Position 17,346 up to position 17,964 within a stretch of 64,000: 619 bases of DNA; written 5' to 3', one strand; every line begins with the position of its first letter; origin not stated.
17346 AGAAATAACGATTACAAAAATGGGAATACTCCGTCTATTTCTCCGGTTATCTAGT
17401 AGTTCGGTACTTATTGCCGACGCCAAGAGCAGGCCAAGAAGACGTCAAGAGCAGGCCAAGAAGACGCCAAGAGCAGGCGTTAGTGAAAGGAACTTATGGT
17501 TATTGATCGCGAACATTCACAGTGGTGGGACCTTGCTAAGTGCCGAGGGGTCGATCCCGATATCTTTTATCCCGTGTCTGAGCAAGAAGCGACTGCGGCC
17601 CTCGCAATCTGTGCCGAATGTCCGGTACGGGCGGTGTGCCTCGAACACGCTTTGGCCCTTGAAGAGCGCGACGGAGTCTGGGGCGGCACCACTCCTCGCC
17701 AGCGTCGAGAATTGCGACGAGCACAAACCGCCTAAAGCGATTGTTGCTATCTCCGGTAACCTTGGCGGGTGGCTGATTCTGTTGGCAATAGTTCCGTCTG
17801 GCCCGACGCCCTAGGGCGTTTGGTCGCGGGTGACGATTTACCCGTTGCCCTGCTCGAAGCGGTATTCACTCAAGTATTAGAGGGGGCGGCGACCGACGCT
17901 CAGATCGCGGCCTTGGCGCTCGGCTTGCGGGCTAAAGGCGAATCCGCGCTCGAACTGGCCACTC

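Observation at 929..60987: Recurrent pattern: unrelated short tandem arrays parked at or just upstream of start codons (at least eight loci)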

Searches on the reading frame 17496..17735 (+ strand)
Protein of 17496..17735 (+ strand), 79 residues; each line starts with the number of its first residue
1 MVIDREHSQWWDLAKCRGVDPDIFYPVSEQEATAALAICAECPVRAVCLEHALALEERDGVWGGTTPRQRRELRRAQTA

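Call 44: list_cluster_members(proteins=[P0244, window:17496-17735:+, window:921-1910:+, window:60992-61786:+, window:7644-8105:+, window:7099-7503:+, window:59716-60930:+, window:17769-18827:+, window:42422-43627:-, window:1817-2755:+])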
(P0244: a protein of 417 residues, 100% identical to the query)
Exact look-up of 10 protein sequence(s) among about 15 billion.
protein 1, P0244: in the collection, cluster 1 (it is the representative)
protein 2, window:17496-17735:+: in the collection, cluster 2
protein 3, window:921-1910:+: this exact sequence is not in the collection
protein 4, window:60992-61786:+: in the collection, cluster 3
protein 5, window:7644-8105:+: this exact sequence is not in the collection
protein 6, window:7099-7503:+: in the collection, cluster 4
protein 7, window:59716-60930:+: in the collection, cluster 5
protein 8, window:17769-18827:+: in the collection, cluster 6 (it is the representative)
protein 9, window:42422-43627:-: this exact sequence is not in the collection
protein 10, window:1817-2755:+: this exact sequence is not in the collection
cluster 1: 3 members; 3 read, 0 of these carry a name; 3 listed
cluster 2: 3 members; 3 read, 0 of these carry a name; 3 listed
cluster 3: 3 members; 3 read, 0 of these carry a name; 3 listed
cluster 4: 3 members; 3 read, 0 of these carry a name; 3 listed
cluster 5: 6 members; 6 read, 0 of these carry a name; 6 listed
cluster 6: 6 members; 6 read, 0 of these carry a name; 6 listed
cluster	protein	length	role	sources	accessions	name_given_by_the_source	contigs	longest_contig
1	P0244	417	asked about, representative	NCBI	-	-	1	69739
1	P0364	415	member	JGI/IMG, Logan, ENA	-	-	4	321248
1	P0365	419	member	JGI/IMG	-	-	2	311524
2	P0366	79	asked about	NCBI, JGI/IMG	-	-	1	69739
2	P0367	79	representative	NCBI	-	-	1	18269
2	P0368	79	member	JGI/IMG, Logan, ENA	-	-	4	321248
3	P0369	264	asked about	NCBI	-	-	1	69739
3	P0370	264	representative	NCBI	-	-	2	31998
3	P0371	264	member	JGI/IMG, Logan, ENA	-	-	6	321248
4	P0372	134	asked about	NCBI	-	-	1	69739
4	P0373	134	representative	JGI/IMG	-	-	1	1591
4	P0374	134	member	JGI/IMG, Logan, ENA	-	-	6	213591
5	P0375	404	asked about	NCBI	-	-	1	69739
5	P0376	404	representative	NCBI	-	-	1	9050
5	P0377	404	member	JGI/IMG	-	-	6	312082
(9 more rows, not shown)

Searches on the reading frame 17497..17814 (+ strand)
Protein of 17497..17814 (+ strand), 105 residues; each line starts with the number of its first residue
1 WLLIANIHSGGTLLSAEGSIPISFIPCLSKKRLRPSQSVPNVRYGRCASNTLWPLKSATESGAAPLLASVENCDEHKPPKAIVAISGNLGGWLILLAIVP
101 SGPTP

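Call 10: find_encoding_contigs(protein=window:17497-17814:+, flank=3000, max_places=10)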
Protein window:17497-17814:+ (105 aa): no gene with exactly this product is on record in the collection.
